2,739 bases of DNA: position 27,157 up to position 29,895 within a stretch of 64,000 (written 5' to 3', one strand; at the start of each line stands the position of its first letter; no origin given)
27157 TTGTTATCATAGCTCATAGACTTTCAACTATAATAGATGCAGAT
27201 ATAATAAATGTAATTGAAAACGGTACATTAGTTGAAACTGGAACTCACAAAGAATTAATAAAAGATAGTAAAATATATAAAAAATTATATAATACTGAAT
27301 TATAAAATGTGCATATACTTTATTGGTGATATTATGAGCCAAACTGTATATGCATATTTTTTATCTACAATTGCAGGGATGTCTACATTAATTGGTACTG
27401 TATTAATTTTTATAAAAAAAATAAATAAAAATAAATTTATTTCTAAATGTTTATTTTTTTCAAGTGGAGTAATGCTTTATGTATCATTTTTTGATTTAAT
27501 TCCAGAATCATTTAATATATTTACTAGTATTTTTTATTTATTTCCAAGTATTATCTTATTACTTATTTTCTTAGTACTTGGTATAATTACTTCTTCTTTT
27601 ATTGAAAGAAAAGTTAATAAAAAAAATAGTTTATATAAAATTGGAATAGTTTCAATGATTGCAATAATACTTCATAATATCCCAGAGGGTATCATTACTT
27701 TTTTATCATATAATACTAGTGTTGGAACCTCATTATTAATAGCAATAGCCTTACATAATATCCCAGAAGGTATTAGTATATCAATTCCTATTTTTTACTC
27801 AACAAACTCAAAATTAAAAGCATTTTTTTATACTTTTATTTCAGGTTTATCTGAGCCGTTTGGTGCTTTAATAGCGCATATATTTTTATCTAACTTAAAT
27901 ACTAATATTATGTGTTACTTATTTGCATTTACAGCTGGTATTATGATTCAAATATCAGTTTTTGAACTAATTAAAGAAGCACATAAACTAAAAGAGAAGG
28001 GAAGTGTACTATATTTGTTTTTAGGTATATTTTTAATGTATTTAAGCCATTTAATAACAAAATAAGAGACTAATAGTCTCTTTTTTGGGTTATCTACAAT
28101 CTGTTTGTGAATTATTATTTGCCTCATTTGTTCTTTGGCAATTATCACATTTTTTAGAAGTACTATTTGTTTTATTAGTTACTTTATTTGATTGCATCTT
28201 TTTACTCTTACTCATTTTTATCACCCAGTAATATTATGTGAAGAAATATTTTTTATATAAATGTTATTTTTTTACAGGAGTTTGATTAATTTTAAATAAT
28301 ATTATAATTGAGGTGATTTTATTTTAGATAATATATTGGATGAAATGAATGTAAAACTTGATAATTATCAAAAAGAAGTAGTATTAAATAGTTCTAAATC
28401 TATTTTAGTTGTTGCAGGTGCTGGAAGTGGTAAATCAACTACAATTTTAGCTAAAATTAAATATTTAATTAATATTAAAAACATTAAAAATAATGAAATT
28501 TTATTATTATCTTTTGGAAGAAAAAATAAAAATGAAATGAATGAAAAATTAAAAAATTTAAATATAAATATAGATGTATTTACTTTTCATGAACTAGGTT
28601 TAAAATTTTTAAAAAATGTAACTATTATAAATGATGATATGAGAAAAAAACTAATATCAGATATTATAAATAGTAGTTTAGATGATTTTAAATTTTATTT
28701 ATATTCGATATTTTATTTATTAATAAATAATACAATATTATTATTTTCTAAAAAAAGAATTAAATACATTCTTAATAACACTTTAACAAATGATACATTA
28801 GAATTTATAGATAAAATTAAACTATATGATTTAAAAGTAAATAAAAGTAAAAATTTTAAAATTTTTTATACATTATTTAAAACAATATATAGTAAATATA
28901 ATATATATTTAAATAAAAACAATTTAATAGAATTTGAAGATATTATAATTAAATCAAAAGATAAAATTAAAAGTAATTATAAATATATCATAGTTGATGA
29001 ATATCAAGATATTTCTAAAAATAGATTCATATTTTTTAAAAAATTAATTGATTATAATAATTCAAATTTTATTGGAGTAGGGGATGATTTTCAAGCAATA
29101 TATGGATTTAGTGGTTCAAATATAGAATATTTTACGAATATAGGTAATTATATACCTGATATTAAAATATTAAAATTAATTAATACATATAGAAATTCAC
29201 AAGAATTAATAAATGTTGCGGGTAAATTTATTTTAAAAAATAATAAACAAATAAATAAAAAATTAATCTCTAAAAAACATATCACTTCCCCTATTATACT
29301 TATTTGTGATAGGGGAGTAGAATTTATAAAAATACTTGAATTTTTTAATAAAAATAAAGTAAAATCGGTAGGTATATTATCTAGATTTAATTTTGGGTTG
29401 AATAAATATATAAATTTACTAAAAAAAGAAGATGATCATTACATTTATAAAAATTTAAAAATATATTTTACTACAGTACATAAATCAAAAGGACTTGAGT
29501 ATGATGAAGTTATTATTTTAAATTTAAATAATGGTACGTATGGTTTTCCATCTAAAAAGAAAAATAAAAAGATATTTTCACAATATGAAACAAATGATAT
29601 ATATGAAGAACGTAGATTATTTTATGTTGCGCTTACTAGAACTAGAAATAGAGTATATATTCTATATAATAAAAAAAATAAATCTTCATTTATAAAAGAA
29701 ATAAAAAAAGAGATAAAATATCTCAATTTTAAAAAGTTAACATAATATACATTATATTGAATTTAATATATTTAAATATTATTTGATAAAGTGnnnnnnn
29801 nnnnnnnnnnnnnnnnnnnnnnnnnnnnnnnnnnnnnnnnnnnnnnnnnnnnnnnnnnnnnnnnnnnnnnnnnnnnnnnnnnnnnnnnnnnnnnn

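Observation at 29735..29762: Near-canonical XerCD dif site at the point where gene orientation converges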

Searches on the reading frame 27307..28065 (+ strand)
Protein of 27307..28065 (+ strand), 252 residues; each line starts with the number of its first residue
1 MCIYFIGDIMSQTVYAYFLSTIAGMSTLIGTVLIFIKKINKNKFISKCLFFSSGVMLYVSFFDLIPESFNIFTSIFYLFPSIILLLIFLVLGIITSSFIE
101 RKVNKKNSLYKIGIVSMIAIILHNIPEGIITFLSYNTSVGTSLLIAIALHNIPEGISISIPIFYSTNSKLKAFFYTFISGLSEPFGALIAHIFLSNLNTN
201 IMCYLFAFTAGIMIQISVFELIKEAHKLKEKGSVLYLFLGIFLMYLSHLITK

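Call 9: search_protein_families(library=ncbifam, proteins=[window:27307-28065:+])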
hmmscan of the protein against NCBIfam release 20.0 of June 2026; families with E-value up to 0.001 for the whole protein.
window:27307-28065:+ (252 aa): 2 families
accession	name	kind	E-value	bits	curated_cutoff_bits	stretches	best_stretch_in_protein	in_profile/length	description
NF003243.0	PRK04201.1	equivalog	1.5e-58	198.2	252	1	10-250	2-264/266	zinc transporter ZupT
TIGR00820.1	zip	subfamily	0.00053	19.2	231.15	0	18-74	28-82/324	ZIP zinc/iron transport family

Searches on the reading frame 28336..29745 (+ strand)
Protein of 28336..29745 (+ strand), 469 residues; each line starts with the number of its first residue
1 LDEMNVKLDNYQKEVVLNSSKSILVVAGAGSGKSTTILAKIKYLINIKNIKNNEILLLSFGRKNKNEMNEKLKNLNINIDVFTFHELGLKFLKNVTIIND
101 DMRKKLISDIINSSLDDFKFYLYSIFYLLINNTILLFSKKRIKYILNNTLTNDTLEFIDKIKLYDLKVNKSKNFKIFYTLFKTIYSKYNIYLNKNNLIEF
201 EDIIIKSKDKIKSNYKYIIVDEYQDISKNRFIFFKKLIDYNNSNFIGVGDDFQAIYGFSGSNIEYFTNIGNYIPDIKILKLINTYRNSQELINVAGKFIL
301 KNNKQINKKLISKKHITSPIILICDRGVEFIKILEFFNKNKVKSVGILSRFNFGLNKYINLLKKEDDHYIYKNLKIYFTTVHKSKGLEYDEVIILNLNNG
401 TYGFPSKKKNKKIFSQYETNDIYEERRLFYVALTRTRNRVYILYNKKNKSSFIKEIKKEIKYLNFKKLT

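Call 9: search_protein_families(library=ncbifam, proteins=[window:28336-29745:+])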
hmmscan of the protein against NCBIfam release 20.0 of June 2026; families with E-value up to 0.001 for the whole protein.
window:28336-29745:+ (469 aa): 14 families
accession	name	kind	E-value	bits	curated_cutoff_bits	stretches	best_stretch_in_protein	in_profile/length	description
NF008276.0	PRK11054.1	equivalog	4.3e-74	250.2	543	2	173-459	384-676/684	DNA helicase IV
TIGR01074.1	rep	equivalog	8.7e-42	143.2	951.45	2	7-321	1-312/668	DNA helicase Rep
TIGR01073.1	pcrA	equivalog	8.7e-41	140.1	911.2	2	7-322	4-316/725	DNA helicase PcrA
NF008743.0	PRK11773.1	equivalog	6.9e-39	133.8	965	2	7-324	9-322/720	DNA helicase II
TIGR01075.1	uvrD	equivalog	1.1e-38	133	1144.45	2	7-322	4-315/715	DNA helicase II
NF008172.0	PRK10919.1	equivalog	2.8e-28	98.6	1168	2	7-319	2-311/673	DNA helicase Rep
TIGR00609.1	recB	equivalog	1.1e-18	66.8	696.05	2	136-302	280-458/1175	exodeoxyribonuclease V subunit beta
TIGR02785.1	addA_Gpos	equivalog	9e-12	43.7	707.65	1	11-74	5-67/1234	helicase-exonuclease AddAB subunit AddA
NF010485.0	PRK13909.1-2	equivalog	1.5e-10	40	650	1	138-304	243-432/909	RecB-like helicase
NF008128.0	PRK10876.1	equivalog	3.8e-06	24.8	1697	1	210-301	373-463/1181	exodeoxyribonuclease V subunit beta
NF041254.1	motor_HelR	exception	4.9e-06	25.1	750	1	195-299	499-599/706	RNA polymerase recycling motor ATPase HelR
TIGR01448.2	helicase_RecD2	equivalog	7.9e-06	24.3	500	0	377-395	641-659/713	SF1B family DNA helicase RecD2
TIGR02784.1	addA_alphas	equivalog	1.4e-05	23.6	860.75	0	411-444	836-869/1138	double-strand break repair helicase AddA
TIGR01447.1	recD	equivalog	7.9e-05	21.4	310.15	0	376-456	526-586/597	exodeoxyribonuclease V subunit alpha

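Call 10: search_protein_families(library=pfam, proteins=[window:28336-29745:+])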
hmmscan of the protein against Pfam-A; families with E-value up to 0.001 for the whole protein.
window:28336-29745:+ (469 aa): 6 families
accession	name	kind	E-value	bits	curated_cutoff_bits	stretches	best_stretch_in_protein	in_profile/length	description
PF00580.27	UvrD-helicase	-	2.9e-39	135.8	23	1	9-269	2-266/271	UvrD/REP helicase N-terminal domain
PF13361.12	UvrD_C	-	3.8e-21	76.3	25.6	1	355-446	267-349/350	UvrD-like helicase C-terminal domain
PF13245.12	AAA_19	-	9e-19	68.4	25.1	1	14-258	3-133/134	AAA domain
PF13538.12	UvrD_C_2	-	2.3e-11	43.8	27.4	1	376-399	2-25/52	UvrD-like helicase C-terminal domain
PF01443.25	Viral_helicase1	-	3.3e-11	43.9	21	1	212-443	56-227/228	Viral superfamily 1 RNA helicase core domain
PF00270.35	DEAD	-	0.00086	19.5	26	0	12-79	4-72/167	DEAD/DEAH box helicase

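Call 34: search_protein_families(library=phrogs, proteins=[window:28336-29745:+], max_evalue=0.01)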
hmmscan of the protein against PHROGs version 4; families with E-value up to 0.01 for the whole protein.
window:28336-29745:+ (469 aa): 4 families
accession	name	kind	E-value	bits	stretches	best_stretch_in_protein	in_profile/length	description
phrog_1967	-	DNA, RNA and nucleotide metabolism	5.7e-70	237.8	2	1-369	146-506/776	DNA helicase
phrog_325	-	DNA, RNA and nucleotide metabolism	6.8e-10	38.9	2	379-463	821-887/986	Dda-like helicase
phrog_25205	-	unknown function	1.6e-08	34.3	0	207-264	176-231/607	-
phrog_2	-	head and packaging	0.00093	19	0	7-44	265-300/807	terminase large subunit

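Call 46: search_dna_similar(query=window:28336-29745:+, collection=phages, mode=protein, max_rows=10)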
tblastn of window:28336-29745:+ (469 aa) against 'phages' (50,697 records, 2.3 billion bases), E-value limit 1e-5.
Records with a match: 9; places in all: 9; records where one place covers at least 80% of the query: 0.
Best place of each record, by identity: <60% 9.
By first word of the organism name: Bacteriophage 4; Bacillus 2; Listeria 2; Clostridium 1.
By host as written in the record: - 4; Bacillus thuringiensis 2; Listeria monocytogenes 2; [Clostridium] innocuum 1.
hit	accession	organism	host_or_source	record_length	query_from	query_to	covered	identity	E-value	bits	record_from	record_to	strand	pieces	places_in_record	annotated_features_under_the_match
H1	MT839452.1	Bacteriophage sp.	human fecal samples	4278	175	443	57%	36.7%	9e-32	134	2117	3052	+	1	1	record has no annotation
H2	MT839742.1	Bacteriophage sp.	human fecal samples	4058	220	443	48%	41.0%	3e-32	136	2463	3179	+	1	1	record has no annotation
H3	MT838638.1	Bacteriophage sp.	human fecal samples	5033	1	295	63%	28.8%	9e-8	61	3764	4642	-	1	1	record has no annotation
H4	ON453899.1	Clostridium phage Amboise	[Clostridium] innocuum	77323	220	442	48%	28.2%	3e-8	62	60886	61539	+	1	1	ATP-dependent DNA helicase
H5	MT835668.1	Bacteriophage sp.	human fecal samples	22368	81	295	46%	26.8%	9e-7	57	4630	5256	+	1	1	record has no annotation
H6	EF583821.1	Bacillus phage 0305phi8-36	Bacillus thuringiensis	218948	81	295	46%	26.3%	5e-8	62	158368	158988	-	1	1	ORF023: PcrA helicase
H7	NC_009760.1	Bacillus phage 0305phi8-36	Bacillus thuringiensis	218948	81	295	46%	26.3%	5e-8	62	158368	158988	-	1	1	ORF023: DNA helicase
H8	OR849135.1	Listeria phage LM 4-14-1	Listeria monocytogenes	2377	376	443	14%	40.3%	4e-6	55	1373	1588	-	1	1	record has no annotation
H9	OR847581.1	Listeria phage LM 4-11-1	Listeria monocytogenes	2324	376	443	14%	40.3%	4e-6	55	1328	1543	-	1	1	record has no annotation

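Call 47: search_dna_similar(query=window:28336-29745:+, collection=plasmids, mode=protein, max_rows=10)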
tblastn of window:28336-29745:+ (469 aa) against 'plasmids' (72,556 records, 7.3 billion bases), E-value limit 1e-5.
Records with a match: 138; places in all: 138; records where one place covers at least 80% of the query: 0.
Best place of each record, by identity: <60% 138.
By first word of the organism name: Acinetobacter 33; Rhizobium 15; Clostridium 14; Vibrio 13; Escherichia 10; Pseudomonas 4; Klebsiella 3; Phocaeicola 2; Fusobacterium 2; Proteus 2; and 32 more.
By predicted mobility (MOB-suite, as given by PLSDB): non-mobilizable 82; mobilizable 34; conjugative 22.
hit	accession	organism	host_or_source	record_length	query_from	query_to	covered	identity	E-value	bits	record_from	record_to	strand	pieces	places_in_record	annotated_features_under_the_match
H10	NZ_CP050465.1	Vibrio campbellii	single cell,seawater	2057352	81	444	78%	29.5%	4e-21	104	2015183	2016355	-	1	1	none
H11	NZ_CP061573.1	Acinetobacter seifertii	Homo sapiens,blood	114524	167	443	58%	35.4%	1e-19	123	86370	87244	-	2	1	none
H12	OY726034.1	Phocaeicola massiliensis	-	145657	180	444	57%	35.8%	1e-21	105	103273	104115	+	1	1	none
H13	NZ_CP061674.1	Acinetobacter seifertii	Homo sapiens,blood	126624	167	443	59%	34.2%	2e-23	111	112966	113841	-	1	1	none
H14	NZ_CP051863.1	Acinetobacter baumannii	Homo sapiens,cell culture,blood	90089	167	443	59%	34.2%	3e-23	111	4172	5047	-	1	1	UvrD-helicase domain-containing protein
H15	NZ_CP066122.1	Acinetobacter bereziniae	Homo sapiens,sputum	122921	167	443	59%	34.2%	3e-23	111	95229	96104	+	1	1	UvrD-helicase domain-containing protein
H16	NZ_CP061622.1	Acinetobacter seifertii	Homo sapiens,blood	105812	167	443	59%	34.2%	3e-23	110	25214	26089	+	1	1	UvrD-helicase domain-containing protein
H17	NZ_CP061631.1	Acinetobacter seifertii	Homo sapiens,blood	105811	167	443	59%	34.2%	3e-23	110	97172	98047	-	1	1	UvrD-helicase domain-containing protein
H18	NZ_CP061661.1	Acinetobacter seifertii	Homo sapiens,blood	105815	167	443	59%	34.2%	3e-23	110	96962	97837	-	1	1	UvrD-helicase domain-containing protein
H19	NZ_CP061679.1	Acinetobacter seifertii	Homo sapiens,blood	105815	167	443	59%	34.2%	3e-23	110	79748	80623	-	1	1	UvrD-helicase domain-containing protein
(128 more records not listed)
